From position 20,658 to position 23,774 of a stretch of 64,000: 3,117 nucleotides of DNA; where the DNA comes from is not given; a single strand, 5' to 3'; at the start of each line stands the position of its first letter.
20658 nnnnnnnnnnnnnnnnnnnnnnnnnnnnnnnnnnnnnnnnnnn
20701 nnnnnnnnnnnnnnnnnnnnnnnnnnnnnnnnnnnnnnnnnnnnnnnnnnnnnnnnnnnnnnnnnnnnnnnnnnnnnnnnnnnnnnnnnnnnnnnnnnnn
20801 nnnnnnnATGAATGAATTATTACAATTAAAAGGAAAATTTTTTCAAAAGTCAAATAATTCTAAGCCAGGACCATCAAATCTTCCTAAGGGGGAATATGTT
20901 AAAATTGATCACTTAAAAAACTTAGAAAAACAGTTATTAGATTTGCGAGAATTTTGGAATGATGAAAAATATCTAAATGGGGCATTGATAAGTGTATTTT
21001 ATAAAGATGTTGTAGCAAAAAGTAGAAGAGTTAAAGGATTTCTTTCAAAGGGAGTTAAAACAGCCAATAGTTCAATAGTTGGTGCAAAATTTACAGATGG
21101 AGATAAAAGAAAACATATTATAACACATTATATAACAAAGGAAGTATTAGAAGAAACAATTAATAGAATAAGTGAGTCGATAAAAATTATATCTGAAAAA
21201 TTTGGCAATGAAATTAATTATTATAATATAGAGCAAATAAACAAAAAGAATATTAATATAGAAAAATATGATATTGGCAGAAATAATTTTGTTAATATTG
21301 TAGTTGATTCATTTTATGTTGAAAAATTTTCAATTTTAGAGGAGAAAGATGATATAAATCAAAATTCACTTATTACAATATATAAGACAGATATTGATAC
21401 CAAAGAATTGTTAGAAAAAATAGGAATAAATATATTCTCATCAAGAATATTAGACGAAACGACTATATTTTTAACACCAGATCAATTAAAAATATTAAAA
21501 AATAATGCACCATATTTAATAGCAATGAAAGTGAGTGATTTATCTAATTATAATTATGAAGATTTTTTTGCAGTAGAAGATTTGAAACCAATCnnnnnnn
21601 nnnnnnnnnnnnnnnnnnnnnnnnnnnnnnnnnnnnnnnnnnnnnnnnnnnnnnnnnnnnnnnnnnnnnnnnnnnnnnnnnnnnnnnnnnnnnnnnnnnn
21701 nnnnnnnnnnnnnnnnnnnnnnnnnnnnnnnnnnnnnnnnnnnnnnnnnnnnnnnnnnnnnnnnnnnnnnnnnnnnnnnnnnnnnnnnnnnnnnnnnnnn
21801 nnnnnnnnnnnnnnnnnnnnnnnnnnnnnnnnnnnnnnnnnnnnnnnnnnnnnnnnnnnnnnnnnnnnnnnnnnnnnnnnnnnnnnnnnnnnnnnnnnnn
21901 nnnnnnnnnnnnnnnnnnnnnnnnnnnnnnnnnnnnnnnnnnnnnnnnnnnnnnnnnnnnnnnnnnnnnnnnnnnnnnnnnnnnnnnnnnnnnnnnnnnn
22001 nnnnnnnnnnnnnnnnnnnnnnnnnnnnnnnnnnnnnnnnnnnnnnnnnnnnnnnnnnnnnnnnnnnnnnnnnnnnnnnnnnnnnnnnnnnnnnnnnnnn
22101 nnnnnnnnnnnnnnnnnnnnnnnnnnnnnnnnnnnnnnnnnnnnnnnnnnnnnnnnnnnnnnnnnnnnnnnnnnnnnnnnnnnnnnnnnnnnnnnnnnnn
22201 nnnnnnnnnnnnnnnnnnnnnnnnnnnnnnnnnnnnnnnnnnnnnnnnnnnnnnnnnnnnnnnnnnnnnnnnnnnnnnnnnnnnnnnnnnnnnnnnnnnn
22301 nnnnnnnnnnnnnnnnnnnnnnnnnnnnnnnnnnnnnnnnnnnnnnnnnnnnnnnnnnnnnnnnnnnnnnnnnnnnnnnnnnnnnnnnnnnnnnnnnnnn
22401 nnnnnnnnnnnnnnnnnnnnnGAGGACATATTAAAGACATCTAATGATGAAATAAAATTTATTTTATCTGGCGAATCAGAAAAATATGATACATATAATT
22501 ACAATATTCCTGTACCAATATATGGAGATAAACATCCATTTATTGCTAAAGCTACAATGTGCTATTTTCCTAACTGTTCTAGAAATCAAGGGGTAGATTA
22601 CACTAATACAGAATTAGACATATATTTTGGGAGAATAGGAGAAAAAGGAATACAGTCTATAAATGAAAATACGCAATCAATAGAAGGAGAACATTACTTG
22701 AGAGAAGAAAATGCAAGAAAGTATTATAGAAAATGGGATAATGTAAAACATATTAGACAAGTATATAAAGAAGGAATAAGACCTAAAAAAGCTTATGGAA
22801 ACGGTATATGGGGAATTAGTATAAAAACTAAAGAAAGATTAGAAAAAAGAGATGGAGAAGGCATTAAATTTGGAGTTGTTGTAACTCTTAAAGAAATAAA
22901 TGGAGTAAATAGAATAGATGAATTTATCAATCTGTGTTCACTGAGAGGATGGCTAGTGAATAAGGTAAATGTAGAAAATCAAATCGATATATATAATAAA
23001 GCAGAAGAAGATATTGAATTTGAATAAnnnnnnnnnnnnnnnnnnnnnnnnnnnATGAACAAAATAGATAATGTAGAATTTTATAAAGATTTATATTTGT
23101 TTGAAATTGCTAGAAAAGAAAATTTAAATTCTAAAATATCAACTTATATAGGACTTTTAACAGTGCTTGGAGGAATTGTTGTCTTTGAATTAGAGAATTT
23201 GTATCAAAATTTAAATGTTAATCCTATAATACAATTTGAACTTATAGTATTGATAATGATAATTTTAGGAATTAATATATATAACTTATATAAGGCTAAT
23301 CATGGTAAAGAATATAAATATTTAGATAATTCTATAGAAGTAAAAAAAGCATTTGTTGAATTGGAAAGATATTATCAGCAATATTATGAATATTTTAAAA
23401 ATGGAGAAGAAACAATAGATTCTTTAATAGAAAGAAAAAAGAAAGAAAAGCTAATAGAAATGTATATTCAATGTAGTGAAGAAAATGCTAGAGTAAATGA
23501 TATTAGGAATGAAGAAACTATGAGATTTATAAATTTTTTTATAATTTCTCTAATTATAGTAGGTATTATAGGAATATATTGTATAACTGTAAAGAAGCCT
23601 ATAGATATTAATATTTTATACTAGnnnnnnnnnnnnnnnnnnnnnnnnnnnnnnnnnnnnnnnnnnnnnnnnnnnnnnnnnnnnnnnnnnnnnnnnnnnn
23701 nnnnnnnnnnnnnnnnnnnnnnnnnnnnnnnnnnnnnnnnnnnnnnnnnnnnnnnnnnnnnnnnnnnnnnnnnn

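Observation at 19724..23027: AAA+ ATPase plus S8 subtilase two-gene operon with a consensus promoter (IetAS-like architecture)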

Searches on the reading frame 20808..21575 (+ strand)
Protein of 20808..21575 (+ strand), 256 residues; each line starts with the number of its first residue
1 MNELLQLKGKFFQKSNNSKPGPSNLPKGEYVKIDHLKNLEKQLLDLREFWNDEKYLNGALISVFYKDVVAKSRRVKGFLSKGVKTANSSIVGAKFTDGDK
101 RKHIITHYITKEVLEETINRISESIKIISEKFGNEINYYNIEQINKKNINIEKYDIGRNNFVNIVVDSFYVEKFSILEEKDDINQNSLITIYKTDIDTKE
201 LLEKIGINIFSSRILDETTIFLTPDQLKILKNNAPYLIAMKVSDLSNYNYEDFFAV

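Call 50: search_protein_families(library=pfam, proteins=[window:20808-21575:+], max_evalue=10)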
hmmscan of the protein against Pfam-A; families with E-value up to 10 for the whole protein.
window:20808-21575:+ (256 aa): 4 families
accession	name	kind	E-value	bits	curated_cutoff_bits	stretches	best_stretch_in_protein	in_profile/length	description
PF22327.2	Nudt16-like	-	0.18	12.2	27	1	94-136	76-117/161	U8 snoRNA-decapping enzyme-like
PF13156.12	Mrr_cat_2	-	0.2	12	22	1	85-159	73-125/127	Restriction endonuclease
PF23544.1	AtuA_ferredoxin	-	0.34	11.7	27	1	84-153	16-84/113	AtuA ferredoxin-like domain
PF02229.22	PC4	-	0.34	10.9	25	1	41-56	17-33/52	Transcriptional Coactivator p15 (PC4)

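Call 84: search_protein_representatives(protein=window:20808-21557:+)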
Query: 250 residues. Proteins with E-value up to 0.001 (for the whole library): 419; up to 1e-10: 302; up to 1e-30: 77. The best 150 are listed.
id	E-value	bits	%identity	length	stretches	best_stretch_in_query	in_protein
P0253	5.2e-72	258.7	53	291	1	1-247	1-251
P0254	1.3e-62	228.0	45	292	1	1-247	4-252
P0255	3.0e-62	226.8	45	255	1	1-247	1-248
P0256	1.7e-58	214.5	46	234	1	1-222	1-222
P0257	9.1e-56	205.6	44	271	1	1-247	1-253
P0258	3.9e-55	203.5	49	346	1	1-247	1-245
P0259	6.2e-54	199.6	41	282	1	1-247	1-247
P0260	4.3e-51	190.3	45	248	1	1-224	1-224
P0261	8.9e-49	182.7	42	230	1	1-224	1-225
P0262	4.8e-47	177.0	38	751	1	1-247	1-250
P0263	4.9e-47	177.0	40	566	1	1-246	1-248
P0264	4.3e-46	173.9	39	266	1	1-249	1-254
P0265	1.3e-45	172.3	40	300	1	1-245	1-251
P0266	5.3e-45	170.3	39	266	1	1-247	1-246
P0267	1.0e-44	169.4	39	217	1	1-205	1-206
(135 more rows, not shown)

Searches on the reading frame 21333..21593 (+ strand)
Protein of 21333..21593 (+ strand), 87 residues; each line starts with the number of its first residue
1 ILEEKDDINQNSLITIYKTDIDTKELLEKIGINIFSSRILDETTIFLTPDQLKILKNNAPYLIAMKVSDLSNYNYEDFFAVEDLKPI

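Call 53: search_solved_structures(query=A3, max_evalue=10, show_alignments=3)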
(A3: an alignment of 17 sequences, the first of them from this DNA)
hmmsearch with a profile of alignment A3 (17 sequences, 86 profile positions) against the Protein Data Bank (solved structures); distinct sequences matched with E-value up to 10: 1.
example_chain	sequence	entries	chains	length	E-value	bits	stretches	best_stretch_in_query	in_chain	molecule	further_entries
5it1_A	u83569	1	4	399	1.7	11.8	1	43-72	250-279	Putative cytochrome P450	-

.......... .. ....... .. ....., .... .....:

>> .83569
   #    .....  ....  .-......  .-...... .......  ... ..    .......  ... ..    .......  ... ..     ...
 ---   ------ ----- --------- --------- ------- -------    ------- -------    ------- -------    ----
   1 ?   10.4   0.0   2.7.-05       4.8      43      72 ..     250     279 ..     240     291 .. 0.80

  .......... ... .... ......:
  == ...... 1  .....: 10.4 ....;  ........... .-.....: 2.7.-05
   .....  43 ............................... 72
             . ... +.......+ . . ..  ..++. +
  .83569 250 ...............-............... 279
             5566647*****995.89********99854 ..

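Call 92: search_protein_families(library=pfam, alignment_id=A3, max_evalue=10)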
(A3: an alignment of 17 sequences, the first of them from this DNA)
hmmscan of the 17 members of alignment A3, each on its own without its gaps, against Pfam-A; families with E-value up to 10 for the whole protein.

A. member 1, seq(87 aa): 1 family
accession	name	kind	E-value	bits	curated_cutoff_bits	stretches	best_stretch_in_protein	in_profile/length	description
PF21278.2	YlmH_1st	-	0.15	12.7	27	1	42-62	23-44/65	YlmH, N-terminal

B. families by the number of members that match (of 17 scanned): 8 families
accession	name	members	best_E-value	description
PF03603.18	DNA_III_psi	1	0.042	DNA polymerase III psi subunit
PF17330.7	SWC7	1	0.093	SWR1 chromatin-remodelling complex, sub-unit Swc7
PF18096.6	Thump_like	1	0.098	THUMP domain-like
PF24669.2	Ddi2_HDD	1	0.1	Ddi2 HDD domain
PF24024.1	DUF7336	1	0.13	Domain of unknown function (DUF7336)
PF21278.2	YlmH_1st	1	0.15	YlmH, N-terminal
PF21133.2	CAA_C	1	0.22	CCA-adding enzyme, C-terminal domain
PF22569.1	DCD_C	1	0.26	2'-deoxycytidine 5'-triphosphate deaminase (DCD), C-terminal domain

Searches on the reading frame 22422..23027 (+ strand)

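Call 50: search_protein_families(library=pfam, proteins=[window:22422-23027:+], max_evalue=10)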
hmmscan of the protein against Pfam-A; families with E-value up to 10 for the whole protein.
window:22422-23027:+ (201 aa): 2 families
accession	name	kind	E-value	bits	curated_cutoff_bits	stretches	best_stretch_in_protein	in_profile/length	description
PF09408.15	bCoV_S1_RBD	-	0.021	15.6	25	1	2-63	51-112/181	Betacoronavirus spike glycoprotein S1, receptor binding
PF07791.16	Imm11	-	0.19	11.5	22.1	1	80-151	20-92/194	Immunity protein family (Imm11)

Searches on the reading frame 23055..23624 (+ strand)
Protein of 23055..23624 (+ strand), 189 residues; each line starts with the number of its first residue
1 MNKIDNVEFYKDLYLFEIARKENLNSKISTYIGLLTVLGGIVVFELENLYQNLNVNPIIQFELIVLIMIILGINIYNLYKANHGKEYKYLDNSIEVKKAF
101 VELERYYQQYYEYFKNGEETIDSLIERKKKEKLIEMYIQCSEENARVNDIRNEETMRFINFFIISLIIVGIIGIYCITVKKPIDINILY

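Call 5: search_protein_families(library=padloc, proteins=[window:23055-23624:+], max_evalue=0.01)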
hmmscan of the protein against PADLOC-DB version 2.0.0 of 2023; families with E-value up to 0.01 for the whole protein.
window:23055-23624:+ (189 aa): 1 family
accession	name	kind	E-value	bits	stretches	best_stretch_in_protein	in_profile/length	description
PDLC00700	Effector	-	0.00018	19.5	1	24-74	22-73/173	2TM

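Call 6: search_protein_families(library=pfam, proteins=[window:23055-23624:+], max_evalue=0.01)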
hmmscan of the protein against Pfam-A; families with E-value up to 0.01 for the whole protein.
window:23055-23624:+ (189 aa): 1 family
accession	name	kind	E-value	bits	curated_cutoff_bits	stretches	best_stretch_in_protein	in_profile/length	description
PF09685.15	DUF4870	-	0.0062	17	25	0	21-89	45-100/107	Domain of unknown function (DUF4870)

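Call 33: search_protein_families(library=ncbifam, proteins=[window:23055-23624:+], max_evalue=0.001)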
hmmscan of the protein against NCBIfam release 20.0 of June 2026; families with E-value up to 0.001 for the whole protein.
window:23055-23624:+ (189 aa): 0 families

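Call 44: search_protein_families(library=phrogs, proteins=[window:23055-23624:+], max_evalue=0.01)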
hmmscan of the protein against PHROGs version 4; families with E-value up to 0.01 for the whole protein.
window:23055-23624:+ (189 aa): 1 family
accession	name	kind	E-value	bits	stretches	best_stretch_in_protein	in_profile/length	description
phrog_36961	-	unknown function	6e-05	23.7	1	7-174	7-167/245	-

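Call 71: find_homologous_proteins(query=window:23055-23624:+, max_evalue=0.001)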
Query window:23055-23624:+ (189 aa): 12 proteins with E <= 0.001 among 128 candidates.
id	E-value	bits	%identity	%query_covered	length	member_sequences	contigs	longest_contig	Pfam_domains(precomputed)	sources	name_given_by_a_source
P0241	4.2e-108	377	95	100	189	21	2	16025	-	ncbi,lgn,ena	-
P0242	2.0e-106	372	94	100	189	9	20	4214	-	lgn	-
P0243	4.0e-106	371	94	100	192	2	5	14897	-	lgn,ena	-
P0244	1.0e-104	366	93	100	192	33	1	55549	-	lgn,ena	-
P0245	1.1e-100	353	90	100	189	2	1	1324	-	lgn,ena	-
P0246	1.3e-75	271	70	99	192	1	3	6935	-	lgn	-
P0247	1.4e-74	268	66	99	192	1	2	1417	-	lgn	-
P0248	2.8e-72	260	66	99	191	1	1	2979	-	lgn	-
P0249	9.1e-71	255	67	99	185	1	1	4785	-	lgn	-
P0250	4.0e-65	237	92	66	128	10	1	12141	-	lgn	-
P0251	1.1e-64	236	90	68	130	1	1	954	-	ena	-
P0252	2.1e-63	231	89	68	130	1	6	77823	-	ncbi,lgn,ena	-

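Call 72: find_encoding_contigs(protein=P0246, flank=5000, max_places=3)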
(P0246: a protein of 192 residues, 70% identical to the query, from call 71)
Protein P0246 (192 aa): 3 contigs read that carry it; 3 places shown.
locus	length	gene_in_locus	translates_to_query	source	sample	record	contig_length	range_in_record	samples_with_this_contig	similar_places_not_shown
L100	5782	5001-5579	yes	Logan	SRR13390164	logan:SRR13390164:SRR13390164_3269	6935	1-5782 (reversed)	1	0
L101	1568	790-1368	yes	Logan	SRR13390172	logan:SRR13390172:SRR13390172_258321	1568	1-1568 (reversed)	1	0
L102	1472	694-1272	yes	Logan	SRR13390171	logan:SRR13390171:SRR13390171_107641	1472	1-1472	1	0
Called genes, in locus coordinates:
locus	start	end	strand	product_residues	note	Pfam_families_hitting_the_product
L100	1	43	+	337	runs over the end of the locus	PF02086:MethyltransfD12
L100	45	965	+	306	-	PF02086:MethyltransfD12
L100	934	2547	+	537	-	PF09491:RE_AlwI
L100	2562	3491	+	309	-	-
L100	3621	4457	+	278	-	PF20016:ThsA_Macro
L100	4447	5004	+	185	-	PF08937:ThsB_TIR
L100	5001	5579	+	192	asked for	-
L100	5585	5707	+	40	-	-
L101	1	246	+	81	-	?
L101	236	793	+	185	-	PF08937:ThsB_TIR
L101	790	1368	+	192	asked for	-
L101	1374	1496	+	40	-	-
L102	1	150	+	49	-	?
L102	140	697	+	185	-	PF08937:ThsB_TIR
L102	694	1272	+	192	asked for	-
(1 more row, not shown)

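Call 73: find_encoding_contigs(protein=P0249, flank=5000, max_places=3)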
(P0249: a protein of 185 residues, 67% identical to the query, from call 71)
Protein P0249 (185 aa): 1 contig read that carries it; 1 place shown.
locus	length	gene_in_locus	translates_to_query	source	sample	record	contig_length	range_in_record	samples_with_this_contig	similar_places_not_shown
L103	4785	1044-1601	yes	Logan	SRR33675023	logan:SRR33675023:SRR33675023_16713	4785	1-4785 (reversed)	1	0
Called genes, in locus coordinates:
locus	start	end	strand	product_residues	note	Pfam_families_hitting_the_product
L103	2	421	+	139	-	?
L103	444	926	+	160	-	PF04892:VanZ-LLP1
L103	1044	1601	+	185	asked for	-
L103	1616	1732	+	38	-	-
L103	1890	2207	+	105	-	-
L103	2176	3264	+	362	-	PF01381:HTH_3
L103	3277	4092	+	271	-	PF18863:AbiJ_NTD4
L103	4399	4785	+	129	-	?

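Call 74: find_encoding_contigs(protein=P0244, flank=8000, max_places=3)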
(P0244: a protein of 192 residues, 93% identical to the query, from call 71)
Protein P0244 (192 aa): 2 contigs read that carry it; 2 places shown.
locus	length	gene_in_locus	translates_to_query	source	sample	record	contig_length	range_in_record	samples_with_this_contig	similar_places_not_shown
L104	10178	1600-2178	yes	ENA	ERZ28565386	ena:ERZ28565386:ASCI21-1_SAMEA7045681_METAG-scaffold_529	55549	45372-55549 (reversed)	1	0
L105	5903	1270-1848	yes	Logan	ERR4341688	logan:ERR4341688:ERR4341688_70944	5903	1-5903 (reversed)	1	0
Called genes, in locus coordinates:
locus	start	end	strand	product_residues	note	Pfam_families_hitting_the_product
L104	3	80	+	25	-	?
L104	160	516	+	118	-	-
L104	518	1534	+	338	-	PF15731:MqsA_antitoxin, PF13274:SocA_Panacea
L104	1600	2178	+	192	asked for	-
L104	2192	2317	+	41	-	-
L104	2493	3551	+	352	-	PF02661:Fic, PF13412:HTH_24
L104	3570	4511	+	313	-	-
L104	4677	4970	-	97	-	-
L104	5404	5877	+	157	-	PF00293:NUDIX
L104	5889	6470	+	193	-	PF03848:TehB, PF13489:Methyltransf_23 (weak), PF13847:Methyltransf_31 (weak), PF08241:Methyltransf_11 (weak), PF08242:Methyltransf_12 (weak), PF13649:Methyltransf_25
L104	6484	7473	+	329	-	PF00293:NUDIX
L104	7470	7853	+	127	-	PF04266:ASCH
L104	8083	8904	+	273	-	PF00753:Lactamase_B, PF23023:Anti-Pycsar_Apyc1 (weak), PF12706:Lactamase_B_2 (weak)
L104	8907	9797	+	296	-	PF00126:HTH_1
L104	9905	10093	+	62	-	-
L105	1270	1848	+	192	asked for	-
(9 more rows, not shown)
